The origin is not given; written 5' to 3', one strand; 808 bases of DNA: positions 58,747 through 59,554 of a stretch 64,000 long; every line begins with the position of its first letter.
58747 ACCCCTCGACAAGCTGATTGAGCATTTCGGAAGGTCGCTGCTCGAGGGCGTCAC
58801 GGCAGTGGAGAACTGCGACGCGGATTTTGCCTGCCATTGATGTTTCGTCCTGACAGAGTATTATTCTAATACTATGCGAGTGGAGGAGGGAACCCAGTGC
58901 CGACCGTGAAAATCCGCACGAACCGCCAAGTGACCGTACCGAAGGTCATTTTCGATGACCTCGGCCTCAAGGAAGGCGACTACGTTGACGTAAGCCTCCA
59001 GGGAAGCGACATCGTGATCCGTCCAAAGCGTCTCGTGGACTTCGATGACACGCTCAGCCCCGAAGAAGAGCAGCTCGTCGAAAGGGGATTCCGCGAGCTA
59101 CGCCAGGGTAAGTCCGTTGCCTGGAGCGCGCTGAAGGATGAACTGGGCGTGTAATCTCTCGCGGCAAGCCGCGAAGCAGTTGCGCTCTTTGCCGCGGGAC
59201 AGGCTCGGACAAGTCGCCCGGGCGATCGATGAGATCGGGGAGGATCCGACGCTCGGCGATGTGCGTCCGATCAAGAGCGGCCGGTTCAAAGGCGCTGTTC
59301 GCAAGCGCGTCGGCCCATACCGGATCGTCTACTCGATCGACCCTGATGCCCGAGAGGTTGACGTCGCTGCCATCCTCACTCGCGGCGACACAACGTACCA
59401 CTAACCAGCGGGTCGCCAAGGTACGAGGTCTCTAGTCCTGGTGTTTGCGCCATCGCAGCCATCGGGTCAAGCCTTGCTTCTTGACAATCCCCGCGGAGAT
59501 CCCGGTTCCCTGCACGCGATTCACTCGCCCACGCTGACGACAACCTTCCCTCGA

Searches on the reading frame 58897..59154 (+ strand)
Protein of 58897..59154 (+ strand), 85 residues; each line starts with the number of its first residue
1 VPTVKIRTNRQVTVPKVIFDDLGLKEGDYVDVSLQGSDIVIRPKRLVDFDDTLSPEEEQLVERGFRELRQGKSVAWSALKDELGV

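Call 72: search_protein_families(library=pfam, proteins=[window:58897-59154:+], max_evalue=0.1)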
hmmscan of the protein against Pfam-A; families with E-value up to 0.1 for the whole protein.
window:58897-59154:+ (85 aa): 1 family
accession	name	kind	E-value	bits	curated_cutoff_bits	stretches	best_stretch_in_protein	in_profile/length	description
PF04014.23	MazE_antitoxin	-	3.6e-08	33.7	24.7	1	4-45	2-44/48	Antidote-toxin recognition MazE, bacterial antitoxin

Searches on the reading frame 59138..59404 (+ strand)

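Call 72: search_protein_families(library=pfam, proteins=[window:59138-59404:+], max_evalue=0.1)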
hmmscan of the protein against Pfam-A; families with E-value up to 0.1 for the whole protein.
window:59138-59404:+ (88 aa): 2 families
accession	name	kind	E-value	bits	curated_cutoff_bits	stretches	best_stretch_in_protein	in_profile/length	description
PF05016.21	ParE_toxin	-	2.2e-07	31.8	23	1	7-83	3-86/89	ParE toxin of type II toxin-antitoxin system, parDE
PF15781.12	ParE-like_toxin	-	0.0042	17.5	28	1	8-78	4-75/87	ParE-like toxin of type II bacterial toxin-antitoxin system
